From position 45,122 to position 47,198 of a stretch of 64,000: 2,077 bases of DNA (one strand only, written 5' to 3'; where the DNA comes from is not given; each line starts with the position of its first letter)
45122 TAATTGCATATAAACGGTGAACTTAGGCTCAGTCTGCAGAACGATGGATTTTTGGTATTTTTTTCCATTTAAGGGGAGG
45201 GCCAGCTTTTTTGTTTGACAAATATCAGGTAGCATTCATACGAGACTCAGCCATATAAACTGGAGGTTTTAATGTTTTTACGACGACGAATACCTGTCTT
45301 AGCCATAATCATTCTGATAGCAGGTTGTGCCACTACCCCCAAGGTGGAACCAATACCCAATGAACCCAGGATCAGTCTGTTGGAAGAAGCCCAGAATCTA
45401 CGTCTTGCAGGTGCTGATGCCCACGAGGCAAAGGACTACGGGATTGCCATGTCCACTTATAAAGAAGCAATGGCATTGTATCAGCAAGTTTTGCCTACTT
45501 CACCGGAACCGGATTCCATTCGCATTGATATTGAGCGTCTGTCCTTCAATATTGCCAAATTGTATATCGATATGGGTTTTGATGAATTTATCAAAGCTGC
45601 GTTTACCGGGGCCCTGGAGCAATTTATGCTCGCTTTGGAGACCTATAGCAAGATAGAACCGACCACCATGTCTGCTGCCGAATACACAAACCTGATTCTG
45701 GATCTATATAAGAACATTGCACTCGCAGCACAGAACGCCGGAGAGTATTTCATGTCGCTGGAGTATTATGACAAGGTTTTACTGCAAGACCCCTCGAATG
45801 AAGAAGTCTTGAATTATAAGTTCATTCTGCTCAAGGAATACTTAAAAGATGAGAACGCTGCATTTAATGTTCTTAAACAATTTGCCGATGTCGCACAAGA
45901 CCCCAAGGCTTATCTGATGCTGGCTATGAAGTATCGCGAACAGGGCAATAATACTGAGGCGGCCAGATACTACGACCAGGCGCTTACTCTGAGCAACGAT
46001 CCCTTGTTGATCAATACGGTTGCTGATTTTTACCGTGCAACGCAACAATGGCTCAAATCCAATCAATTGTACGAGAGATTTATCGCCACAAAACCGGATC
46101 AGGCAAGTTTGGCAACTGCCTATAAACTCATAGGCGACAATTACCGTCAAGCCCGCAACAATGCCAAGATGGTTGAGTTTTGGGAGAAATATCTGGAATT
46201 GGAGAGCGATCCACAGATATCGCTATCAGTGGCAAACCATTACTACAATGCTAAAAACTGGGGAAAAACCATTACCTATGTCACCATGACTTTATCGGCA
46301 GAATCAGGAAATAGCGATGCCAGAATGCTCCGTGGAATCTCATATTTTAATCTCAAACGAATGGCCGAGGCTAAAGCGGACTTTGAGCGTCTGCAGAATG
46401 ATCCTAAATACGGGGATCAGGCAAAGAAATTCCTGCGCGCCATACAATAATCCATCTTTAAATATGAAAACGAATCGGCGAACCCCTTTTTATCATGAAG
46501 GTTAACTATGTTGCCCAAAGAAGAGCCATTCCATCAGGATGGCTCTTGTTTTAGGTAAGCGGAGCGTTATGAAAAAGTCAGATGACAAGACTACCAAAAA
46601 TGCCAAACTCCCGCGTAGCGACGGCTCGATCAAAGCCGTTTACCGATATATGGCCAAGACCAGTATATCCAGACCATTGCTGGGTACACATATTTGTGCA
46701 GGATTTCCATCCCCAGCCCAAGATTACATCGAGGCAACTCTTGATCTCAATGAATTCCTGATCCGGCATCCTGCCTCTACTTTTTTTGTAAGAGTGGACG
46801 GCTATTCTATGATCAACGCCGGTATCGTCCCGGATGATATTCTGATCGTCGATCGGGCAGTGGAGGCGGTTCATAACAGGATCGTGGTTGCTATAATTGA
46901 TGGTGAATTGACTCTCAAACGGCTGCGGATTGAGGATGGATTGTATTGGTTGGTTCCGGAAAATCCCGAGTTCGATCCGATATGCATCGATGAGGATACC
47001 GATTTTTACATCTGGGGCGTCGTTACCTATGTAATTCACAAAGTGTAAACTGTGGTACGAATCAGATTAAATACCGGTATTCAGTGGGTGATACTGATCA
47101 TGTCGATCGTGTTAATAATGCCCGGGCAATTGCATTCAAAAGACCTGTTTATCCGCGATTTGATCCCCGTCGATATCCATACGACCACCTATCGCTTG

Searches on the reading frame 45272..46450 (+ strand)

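Call 89: search_protein_families(library=pfam, proteins=[window:45272-46450:+], max_evalue=0.00001)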
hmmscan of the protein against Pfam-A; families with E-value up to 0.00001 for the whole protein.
window:45272-46450:+ (392 aa): 11 families
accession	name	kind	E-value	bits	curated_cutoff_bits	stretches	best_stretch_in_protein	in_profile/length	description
PF00515.34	TPR_1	-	4.4e-12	45.7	27.8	0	211-240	1-30/34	Tetratricopeptide repeat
PF07719.23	TPR_2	-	3.3e-10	39.7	27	0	211-242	1-32/34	Tetratricopeptide repeat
PF13424.12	TPR_12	-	1.1e-09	38.7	30.1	0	212-241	46-75/77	Tetratricopeptide repeat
PF13181.12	TPR_8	-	1.7e-09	37.5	25.7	0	212-243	2-33/34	Tetratricopeptide repeat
PF13176.12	TPR_7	-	5.6e-08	32.7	27.9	0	213-245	1-33/36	Tetratricopeptide repeat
PF13428.12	TPR_14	-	1.1e-07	32.3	23.5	0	211-243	1-33/44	Tetratricopeptide repeat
PF25062.1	ARM_TT21_N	-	4.9e-07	30.1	40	0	323-380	2-59/222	Tetratricopeptide repeat protein 21 N-terminal ARM repeat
PF14559.12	TPR_19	-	7.5e-07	29.8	25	0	222-283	2-64/68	Tetratricopeptide repeat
PF13432.12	TPR_16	-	3.7e-06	27.7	32.7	0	203-240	26-60/65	Tetratricopeptide repeat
PF13374.12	TPR_10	-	5.3e-06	26.7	27.5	0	213-240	4-31/42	Tetratricopeptide repeat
PF13371.12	TPR_9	-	9.8e-06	25.9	35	0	324-373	5-54/73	Tetratricopeptide repeat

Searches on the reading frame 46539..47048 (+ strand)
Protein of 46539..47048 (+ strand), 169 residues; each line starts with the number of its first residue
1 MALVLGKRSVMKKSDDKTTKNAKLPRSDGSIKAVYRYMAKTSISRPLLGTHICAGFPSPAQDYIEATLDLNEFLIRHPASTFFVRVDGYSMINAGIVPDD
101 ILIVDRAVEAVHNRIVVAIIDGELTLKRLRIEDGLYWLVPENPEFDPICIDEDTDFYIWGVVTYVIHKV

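Call 89: search_protein_families(library=pfam, proteins=[window:46539-47048:+], max_evalue=0.00001)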
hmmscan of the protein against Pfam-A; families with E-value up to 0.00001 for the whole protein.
window:46539-47048:+ (169 aa): 1 family
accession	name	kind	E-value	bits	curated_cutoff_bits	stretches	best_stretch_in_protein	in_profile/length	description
PF00717.28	Peptidase_S24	-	1.9e-28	98.9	23.3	1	46-162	1-115/116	Peptidase S24-like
